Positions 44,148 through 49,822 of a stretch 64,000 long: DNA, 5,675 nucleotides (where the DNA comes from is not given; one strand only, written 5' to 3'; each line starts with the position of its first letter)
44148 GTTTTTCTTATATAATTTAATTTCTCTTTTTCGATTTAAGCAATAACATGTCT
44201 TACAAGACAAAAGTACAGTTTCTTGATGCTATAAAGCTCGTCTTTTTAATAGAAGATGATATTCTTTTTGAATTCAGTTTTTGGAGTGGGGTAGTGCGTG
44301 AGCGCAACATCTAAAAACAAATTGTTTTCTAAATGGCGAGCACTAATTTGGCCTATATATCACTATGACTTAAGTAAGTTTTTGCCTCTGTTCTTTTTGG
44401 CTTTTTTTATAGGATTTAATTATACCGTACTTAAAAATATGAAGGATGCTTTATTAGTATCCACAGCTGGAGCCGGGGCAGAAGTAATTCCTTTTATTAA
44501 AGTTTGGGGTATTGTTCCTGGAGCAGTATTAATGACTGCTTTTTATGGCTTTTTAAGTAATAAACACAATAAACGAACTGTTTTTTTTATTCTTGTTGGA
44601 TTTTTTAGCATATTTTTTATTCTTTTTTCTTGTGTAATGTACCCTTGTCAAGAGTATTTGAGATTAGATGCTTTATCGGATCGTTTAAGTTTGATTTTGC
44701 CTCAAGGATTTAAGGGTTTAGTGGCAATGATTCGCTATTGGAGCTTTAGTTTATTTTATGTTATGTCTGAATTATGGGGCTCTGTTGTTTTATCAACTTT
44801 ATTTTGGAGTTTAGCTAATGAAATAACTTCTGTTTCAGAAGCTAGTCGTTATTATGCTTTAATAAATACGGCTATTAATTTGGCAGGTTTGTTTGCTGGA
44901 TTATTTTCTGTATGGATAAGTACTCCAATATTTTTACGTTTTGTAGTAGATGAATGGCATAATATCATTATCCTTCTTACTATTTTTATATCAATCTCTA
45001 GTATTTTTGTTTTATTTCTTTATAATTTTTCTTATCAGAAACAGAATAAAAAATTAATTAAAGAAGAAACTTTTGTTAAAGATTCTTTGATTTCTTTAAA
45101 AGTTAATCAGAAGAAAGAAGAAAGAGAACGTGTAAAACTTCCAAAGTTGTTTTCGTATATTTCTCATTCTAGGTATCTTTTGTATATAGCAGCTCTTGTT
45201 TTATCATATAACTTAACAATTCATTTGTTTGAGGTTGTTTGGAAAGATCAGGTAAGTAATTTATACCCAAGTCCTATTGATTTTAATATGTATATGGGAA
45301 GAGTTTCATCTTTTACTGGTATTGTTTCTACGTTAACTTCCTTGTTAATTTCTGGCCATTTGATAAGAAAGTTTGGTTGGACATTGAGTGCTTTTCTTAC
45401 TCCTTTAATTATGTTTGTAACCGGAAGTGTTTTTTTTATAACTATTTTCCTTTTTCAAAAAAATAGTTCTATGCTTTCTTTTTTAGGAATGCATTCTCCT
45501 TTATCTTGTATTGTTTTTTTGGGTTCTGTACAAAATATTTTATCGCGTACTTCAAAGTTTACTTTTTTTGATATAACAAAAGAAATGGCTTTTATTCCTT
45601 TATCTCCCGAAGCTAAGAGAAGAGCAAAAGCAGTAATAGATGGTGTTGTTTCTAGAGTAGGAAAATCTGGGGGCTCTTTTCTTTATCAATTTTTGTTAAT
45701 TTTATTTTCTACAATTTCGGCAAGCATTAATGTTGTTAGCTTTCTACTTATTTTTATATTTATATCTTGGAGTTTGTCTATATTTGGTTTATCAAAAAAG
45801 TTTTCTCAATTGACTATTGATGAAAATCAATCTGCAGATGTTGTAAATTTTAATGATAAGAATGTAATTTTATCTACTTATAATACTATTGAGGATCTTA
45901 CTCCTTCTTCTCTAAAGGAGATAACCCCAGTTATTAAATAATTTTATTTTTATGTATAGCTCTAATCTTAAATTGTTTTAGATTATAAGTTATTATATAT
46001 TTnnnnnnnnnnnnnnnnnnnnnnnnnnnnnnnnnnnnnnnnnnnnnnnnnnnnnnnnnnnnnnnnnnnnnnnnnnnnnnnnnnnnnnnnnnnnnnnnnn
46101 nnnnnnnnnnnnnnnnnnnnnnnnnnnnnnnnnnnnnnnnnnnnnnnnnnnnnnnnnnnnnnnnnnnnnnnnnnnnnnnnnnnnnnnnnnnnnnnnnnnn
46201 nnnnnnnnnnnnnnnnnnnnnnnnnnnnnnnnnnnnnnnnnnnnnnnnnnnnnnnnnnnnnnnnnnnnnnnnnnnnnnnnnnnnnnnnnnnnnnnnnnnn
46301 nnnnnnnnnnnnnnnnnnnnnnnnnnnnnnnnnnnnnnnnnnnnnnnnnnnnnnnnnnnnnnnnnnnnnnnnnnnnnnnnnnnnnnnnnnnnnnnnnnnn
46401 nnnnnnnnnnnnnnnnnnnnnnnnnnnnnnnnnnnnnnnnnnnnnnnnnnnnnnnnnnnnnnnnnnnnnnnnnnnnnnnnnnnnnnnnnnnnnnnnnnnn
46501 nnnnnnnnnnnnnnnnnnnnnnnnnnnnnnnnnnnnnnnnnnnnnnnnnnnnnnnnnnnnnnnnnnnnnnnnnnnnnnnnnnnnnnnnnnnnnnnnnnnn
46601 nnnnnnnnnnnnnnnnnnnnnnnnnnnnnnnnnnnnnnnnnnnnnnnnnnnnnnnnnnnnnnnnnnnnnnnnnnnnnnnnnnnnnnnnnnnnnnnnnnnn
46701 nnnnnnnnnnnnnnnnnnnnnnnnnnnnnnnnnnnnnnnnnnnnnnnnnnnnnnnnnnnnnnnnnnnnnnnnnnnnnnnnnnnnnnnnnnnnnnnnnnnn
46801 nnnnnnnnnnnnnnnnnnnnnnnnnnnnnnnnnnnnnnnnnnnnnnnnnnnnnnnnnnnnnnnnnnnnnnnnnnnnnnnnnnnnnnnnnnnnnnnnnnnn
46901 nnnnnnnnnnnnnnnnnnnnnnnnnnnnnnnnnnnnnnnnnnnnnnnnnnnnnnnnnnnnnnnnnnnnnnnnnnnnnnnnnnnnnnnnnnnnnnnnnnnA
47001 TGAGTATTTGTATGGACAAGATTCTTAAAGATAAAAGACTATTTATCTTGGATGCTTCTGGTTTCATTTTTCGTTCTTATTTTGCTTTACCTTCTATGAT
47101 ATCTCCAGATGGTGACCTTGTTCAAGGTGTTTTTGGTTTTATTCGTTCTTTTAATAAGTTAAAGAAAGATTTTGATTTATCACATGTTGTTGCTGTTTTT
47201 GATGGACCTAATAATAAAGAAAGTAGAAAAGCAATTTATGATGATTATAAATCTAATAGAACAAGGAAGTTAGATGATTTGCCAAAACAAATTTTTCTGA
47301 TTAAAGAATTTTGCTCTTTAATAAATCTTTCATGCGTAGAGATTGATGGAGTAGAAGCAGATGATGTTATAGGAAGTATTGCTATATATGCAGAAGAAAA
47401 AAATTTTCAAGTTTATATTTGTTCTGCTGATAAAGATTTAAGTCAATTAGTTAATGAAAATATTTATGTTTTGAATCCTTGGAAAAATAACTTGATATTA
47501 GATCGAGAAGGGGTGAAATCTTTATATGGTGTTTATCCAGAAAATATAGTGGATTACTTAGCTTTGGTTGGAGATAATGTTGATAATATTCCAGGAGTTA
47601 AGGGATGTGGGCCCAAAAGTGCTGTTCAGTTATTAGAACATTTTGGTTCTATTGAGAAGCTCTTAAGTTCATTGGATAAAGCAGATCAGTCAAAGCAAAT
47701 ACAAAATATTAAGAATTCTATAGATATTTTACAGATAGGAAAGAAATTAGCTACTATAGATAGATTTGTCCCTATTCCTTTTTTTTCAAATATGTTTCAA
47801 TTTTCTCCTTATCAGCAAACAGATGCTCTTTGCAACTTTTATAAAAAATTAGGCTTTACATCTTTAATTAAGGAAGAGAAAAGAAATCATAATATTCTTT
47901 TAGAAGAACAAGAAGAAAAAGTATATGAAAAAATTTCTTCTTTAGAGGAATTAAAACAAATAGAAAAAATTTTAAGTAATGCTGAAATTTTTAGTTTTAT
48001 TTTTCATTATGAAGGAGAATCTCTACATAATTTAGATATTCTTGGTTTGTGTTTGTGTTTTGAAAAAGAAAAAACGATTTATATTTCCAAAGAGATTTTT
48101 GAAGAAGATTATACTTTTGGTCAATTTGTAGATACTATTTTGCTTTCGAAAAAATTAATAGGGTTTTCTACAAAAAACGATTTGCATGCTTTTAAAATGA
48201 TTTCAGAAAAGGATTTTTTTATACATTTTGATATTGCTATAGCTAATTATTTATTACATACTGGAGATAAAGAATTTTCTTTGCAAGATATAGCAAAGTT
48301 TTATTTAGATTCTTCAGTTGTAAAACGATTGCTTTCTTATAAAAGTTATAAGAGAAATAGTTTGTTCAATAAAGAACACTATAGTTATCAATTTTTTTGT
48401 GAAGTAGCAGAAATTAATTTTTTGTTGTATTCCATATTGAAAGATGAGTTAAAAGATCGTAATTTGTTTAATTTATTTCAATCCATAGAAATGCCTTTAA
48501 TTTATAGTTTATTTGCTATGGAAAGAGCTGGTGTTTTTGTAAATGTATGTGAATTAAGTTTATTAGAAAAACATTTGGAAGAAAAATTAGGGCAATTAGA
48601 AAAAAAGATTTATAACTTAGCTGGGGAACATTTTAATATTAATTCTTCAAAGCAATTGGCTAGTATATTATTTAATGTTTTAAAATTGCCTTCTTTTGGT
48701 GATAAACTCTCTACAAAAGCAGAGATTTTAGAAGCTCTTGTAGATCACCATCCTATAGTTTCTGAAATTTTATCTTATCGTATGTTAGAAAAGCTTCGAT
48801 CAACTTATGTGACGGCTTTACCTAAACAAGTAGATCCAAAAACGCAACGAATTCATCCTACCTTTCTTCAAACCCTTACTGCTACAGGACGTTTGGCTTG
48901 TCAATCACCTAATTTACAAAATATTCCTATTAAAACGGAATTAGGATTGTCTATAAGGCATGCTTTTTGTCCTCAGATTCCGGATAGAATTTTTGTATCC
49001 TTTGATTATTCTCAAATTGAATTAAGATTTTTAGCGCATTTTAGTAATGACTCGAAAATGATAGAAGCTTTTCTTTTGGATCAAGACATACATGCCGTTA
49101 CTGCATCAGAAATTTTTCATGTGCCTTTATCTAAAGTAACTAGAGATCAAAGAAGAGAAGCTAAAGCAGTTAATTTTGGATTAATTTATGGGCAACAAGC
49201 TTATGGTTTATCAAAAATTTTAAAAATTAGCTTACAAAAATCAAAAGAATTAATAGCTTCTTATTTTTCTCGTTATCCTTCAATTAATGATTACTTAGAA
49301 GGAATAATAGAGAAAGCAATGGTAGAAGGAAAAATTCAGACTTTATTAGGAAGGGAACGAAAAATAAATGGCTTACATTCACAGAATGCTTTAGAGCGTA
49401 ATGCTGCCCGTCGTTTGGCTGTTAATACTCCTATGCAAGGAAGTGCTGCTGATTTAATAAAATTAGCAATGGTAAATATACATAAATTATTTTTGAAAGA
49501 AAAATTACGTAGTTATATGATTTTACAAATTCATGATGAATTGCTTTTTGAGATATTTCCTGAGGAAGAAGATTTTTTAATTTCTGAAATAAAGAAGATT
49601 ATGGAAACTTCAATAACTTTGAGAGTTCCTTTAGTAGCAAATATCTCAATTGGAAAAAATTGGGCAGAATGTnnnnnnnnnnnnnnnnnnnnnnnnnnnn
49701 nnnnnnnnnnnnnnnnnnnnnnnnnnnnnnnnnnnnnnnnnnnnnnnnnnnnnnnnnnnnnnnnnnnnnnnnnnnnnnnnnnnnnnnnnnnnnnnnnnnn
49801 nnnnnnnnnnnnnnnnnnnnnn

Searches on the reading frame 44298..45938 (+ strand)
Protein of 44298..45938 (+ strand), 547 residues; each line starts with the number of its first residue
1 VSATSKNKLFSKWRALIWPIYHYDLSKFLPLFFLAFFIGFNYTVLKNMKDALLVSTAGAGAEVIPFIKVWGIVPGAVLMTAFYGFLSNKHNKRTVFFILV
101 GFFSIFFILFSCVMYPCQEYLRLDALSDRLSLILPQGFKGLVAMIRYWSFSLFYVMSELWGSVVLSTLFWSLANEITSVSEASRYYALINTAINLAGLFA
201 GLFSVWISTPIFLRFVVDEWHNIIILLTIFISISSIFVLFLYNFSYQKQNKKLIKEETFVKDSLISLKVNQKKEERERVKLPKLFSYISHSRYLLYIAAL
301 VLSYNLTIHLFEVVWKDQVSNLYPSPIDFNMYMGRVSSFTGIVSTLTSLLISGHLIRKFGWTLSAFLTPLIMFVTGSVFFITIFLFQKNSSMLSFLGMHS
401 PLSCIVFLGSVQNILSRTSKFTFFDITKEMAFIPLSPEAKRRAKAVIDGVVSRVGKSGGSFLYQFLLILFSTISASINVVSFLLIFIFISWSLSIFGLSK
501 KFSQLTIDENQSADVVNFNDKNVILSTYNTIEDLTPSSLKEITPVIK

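Call 13: search_protein_families(library=ncbifam, proteins=[window:44298-45938:+], max_evalue=1e-10)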
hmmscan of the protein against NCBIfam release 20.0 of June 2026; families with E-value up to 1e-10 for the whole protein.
window:44298-45938:+ (547 aa): 1 family
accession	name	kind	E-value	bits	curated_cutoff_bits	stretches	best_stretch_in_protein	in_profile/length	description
TIGR00769.1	AAA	superfamily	8.1e-155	516.3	387.2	1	20-502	1-472/472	NTP/NDP exchange transporter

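Call 82: search_protein_families(library=pfam, proteins=[window:44298-45938:+], max_evalue=0.001)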
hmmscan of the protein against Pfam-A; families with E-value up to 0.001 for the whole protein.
window:44298-45938:+ (547 aa): 2 families
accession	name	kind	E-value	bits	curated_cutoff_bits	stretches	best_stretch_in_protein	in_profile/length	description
PF03219.20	TLC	-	1.2e-162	542.6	21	1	5-502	3-491/491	TLC ATP/ADP transporter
PF07690.21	MFS_1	-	2.4e-09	37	33.4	1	31-396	1-304/347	Major Facilitator Superfamily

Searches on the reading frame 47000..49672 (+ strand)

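Call 13: search_protein_families(library=ncbifam, proteins=[window:47000-49672:+], max_evalue=1e-10)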
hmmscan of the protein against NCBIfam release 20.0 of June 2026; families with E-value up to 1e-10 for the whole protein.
window:47000-49672:+ (891 aa): 14 families
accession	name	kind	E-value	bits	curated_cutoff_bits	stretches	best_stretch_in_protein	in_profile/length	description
NF004397.1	PRK05755.1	equivalog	3.5e-271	902.7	720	1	12-890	1-887/889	DNA polymerase I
TIGR00593.1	pola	equivalog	2.5e-249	830.2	600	1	14-890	1-888/890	DNA polymerase I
NF011539.0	PRK14975.1-3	equivalog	6.2e-81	272.5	640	1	295-890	33-627/628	bifunctional 3'-5' exonuclease/DNA polymerase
NF011540.0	PRK14975.1-4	equivalog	1.7e-54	185.3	601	1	356-889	43-574/576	bifunctional 3'-5' exonuclease/DNA polymerase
NF011547.0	PRK14976.1-4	equivalog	2.7e-54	184.4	305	1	12-292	2-287/291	5'-3' exonuclease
NF011541.0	PRK14975.2-1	equivalog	3.7e-53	180.8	871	1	506-890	224-635/645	bifunctional 3'-5' exonuclease/DNA polymerase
NF011545.0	PRK14976.1-2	equivalog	5.4e-52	176.8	434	1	9-254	4-254/287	5'-3' exonuclease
NF011546.0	PRK14976.1-3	equivalog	1.8e-43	148.9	347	1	12-291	3-288/297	5'-3' exonuclease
NF007017.0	PRK09482.1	equivalog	8.7e-42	143.5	261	1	13-259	4-245/257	flap endonuclease Xni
NF011542.0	PRK14975.2-2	equivalog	5.4e-38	130.7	1061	1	599-890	485-789/802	bifunctional 3'-5' exonuclease/DNA polymerase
NF011543.0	PRK14975.2-3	equivalog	3.1e-37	128.1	1139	1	596-889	521-836/853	bifunctional 3'-5' exonuclease/DNA polymerase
NF038380.1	phage_DpoZ_1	exception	2.5e-35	122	500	1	470-890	157-604/607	aminoadenine-incorporating DNA polymerase DpoZ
NF011538.0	PRK14975.1-1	equivalog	3.6e-12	45.5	389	1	583-866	253-526/557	bifunctional 3'-5' exonuclease/DNA polymerase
NF038381.1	phage_DpoZ_2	exception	1.1e-11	43.7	350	1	522-763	351-610/754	aminoadenine-incorporating DNA polymerase DpoZ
